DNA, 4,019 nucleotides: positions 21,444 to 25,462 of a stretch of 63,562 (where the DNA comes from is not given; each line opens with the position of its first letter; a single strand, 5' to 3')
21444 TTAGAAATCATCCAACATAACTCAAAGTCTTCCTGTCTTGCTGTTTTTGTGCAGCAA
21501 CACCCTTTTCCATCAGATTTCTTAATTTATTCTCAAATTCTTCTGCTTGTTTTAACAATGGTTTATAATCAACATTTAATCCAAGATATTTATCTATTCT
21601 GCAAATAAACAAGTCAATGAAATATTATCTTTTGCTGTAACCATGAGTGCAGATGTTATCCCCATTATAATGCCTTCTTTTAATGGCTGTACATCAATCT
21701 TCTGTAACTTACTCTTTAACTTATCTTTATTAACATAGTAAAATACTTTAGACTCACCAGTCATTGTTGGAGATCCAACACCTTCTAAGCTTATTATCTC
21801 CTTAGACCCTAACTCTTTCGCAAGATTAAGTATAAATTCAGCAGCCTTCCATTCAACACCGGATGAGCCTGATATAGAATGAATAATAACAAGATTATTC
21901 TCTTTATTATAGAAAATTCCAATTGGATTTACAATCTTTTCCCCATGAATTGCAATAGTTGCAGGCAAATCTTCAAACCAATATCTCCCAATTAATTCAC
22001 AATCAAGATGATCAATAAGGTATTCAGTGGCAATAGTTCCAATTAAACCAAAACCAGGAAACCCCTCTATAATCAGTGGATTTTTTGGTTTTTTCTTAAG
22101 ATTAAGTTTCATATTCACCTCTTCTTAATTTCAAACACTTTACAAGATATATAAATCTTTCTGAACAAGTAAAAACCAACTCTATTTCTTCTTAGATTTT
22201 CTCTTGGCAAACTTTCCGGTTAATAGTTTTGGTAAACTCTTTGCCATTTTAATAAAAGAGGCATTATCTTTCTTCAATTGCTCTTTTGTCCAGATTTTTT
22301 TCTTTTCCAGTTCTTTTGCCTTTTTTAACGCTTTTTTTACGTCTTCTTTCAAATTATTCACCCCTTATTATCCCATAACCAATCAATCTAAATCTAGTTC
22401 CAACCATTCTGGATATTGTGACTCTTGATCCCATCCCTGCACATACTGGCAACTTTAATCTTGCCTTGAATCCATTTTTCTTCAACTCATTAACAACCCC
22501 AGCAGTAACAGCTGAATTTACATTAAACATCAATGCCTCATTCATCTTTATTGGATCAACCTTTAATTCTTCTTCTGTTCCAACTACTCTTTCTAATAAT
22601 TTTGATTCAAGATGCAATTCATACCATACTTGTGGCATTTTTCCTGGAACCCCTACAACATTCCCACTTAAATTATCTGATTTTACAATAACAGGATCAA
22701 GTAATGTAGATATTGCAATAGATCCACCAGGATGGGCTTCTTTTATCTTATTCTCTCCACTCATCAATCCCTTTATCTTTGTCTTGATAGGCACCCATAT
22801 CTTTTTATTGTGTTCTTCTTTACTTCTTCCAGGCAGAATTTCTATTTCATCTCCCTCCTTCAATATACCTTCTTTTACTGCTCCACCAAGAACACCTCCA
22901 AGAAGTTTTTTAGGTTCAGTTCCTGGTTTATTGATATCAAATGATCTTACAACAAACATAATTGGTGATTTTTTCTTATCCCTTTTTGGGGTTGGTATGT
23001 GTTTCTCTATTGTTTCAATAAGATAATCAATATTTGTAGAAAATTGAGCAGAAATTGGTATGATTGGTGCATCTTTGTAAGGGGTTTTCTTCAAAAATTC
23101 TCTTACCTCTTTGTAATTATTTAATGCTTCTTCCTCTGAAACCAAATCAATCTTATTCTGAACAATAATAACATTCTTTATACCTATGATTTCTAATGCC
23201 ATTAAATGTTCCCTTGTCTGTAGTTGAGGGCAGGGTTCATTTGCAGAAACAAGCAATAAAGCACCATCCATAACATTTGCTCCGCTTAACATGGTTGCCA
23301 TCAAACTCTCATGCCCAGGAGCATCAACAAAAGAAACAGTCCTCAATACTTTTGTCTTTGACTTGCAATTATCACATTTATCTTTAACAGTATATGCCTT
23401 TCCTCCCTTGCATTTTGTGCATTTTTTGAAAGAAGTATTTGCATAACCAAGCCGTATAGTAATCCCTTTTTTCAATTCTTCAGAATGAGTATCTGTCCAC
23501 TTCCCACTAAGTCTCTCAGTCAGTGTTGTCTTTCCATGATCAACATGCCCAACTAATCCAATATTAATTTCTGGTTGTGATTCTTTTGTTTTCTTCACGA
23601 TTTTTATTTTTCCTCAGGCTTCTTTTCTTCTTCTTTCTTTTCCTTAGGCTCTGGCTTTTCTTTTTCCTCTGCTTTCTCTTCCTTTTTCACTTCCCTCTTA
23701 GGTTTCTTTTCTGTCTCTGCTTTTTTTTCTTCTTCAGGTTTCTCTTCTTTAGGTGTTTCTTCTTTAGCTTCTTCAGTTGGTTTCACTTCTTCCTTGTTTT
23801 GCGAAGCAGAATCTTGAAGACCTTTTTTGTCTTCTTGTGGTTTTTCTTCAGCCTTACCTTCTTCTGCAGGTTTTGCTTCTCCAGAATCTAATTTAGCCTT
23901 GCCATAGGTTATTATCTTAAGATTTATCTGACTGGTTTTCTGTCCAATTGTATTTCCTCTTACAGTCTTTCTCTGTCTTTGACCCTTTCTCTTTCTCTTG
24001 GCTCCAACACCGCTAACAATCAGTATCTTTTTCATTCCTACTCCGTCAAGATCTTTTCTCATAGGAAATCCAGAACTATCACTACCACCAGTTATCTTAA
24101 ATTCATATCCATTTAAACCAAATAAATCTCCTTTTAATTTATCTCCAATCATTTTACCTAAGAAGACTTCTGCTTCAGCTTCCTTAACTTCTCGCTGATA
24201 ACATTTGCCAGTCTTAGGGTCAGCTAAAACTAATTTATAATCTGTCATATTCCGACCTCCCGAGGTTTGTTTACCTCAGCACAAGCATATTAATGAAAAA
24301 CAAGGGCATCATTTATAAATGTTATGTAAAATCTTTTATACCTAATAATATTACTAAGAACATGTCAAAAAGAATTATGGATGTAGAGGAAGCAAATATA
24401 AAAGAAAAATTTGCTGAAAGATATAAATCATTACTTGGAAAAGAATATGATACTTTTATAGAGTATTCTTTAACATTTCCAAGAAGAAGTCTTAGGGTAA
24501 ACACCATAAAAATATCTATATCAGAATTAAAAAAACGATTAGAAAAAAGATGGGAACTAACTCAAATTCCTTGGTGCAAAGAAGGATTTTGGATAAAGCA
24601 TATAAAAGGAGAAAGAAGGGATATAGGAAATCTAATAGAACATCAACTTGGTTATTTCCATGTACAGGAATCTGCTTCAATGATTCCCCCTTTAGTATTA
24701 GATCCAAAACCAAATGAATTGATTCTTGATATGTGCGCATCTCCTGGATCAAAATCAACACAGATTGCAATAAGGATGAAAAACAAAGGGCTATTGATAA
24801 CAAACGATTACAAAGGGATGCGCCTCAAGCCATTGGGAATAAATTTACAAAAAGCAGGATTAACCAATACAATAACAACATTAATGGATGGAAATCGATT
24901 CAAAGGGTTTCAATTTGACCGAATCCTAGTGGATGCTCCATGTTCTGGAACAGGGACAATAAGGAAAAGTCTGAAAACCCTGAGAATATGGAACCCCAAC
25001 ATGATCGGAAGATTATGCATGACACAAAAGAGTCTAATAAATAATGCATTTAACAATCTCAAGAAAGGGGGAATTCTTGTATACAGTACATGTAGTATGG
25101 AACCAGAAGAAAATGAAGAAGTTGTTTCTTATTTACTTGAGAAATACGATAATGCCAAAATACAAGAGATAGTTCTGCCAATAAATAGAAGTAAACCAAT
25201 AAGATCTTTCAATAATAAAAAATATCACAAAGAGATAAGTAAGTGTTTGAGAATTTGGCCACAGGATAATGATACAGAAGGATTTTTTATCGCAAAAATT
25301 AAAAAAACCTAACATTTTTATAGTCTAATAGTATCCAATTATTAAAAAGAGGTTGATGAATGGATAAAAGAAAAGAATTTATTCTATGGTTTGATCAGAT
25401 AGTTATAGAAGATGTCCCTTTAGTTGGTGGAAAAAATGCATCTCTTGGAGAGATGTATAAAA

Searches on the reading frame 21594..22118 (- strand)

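Call 33: search_protein_families(library=pfam, proteins=[window:21594-22118:-], max_evalue=0.0001)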
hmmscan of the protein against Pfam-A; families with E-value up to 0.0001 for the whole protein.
window:21594-22118:- (174 aa): 1 family
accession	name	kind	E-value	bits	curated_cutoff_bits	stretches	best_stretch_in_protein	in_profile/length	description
PF09754.15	PAC2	-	5.4e-24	85.6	25.8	1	17-174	2-169/215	PAC2 family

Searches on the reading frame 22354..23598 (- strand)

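Call 33: search_protein_families(library=pfam, proteins=[window:22354-23598:-], max_evalue=0.0001)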
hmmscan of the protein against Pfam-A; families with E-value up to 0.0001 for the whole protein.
window:22354-23598:- (414 aa): 4 families
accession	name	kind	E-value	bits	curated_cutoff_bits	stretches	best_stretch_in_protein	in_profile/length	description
PF00009.33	GTP_EFTU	-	3.7e-33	115.1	26.5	1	11-203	4-188/188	Elongation factor Tu GTP binding domain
PF09173.17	eIF2_C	-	9e-28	96.8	22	1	327-411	2-86/86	Initiation factor eIF2 gamma, C terminal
PF03144.31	GTP_EFTU_D2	-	3.7e-07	30.9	30.3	1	234-301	1-61/73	Elongation factor Tu domain 2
PF03193.22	RsgA_GTPase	-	3.4e-06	27.4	30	1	107-201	21-108/174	RsgA GTPase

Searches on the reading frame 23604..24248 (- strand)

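Call 33: search_protein_families(library=pfam, proteins=[window:23604-24248:-], max_evalue=0.0001)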
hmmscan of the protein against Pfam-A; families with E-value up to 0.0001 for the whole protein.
window:23604-24248:- (214 aa): 1 family
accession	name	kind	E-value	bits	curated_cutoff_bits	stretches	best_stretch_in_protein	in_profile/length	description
PF01092.24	Ribosomal_S6e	-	3.7e-37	127.4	26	1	5-121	2-121/125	Ribosomal protein S6e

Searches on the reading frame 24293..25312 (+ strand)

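Call 33: search_protein_families(library=pfam, proteins=[window:24293-25312:+], max_evalue=0.0001)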
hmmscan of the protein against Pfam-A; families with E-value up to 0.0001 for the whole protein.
window:24293-25312:+ (339 aa): 2 families
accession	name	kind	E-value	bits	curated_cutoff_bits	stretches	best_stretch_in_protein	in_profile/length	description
PF01189.24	Methyltr_RsmB-F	-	9e-52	176.1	27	1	134-337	2-199/199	16S rRNA methyltransferase RsmB/F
PF17125.10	Methyltr_RsmF_N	-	4.1e-21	75.6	34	1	38-126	3-85/86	N-terminal domain of 16S rRNA methyltransferase RsmF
